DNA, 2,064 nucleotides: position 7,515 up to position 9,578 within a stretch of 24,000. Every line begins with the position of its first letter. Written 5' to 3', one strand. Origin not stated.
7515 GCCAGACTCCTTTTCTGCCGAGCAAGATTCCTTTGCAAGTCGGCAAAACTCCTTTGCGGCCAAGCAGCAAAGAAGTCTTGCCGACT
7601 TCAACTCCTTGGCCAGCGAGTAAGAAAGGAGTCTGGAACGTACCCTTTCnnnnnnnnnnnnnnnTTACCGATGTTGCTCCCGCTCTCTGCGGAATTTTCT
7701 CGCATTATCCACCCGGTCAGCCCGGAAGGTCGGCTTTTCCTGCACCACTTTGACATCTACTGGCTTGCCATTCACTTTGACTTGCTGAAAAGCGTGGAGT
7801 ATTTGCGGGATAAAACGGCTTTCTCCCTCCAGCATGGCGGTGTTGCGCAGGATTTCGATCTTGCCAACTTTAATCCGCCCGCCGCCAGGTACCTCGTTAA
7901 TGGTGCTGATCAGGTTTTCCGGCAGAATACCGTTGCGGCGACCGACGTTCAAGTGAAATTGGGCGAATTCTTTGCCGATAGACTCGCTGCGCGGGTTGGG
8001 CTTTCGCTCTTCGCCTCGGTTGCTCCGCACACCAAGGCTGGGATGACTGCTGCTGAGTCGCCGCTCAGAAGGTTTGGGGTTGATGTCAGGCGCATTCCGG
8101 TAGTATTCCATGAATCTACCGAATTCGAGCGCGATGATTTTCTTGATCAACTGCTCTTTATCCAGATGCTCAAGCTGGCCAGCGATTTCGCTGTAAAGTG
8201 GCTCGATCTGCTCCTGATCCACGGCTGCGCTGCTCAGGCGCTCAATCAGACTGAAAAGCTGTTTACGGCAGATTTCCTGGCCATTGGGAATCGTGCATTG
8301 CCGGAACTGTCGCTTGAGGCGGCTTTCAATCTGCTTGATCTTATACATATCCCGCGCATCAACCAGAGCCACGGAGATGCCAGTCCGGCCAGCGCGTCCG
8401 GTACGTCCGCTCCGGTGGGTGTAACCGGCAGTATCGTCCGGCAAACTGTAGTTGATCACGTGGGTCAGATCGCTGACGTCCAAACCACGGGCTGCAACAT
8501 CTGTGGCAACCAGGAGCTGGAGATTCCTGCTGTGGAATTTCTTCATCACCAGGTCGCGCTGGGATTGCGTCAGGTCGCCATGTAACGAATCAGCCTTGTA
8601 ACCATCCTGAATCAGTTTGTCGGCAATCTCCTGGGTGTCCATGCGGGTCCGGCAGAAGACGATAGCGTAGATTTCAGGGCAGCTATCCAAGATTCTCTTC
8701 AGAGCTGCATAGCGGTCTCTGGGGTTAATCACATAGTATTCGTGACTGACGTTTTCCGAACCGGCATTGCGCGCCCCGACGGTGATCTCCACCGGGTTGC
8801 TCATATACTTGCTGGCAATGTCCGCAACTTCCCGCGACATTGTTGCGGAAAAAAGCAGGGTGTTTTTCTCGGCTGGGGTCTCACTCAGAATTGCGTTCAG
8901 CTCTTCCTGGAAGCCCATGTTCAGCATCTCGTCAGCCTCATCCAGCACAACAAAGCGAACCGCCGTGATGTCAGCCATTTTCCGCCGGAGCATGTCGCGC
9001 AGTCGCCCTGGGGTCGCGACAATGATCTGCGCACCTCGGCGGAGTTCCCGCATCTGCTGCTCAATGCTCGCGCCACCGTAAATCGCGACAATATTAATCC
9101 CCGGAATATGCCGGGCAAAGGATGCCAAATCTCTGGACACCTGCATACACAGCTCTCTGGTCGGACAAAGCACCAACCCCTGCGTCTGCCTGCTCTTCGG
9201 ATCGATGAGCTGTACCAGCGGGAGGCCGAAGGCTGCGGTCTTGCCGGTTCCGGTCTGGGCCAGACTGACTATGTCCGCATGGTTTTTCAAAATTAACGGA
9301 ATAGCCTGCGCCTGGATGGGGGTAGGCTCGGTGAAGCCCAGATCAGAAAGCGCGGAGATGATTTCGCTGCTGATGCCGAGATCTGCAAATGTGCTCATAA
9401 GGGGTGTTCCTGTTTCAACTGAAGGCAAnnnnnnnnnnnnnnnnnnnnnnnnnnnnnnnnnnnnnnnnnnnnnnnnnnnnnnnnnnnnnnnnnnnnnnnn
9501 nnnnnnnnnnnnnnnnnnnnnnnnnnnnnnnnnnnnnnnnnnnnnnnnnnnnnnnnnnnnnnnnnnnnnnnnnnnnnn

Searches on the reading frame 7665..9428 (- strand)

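Call 3: search_protein_families(library=pfam, proteins=[window:7665-9428:-], max_evalue=1)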
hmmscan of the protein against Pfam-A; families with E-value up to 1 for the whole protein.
window:7665-9428:- (587 aa): 5 families
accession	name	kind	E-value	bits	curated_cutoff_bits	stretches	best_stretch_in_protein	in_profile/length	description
PF00270.35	DEAD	-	6.5e-50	169.6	26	1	36-204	1-167/167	DEAD/DEAH box helicase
PF00271.37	Helicase_C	-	1.7e-31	109.2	23.5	1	241-347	4-110/110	Helicase conserved C-terminal domain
PF03880.21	DbpA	-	5.3e-10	39.7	25.6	1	491-560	2-71/72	DbpA RNA binding domain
PF04851.21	ResIII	-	6.1e-07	29.9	22.5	1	34-198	3-163/164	Type III restriction enzyme, res subunit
PF13401.12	AAA_22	-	0.28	11.9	27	1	138-182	66-109/130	AAA domain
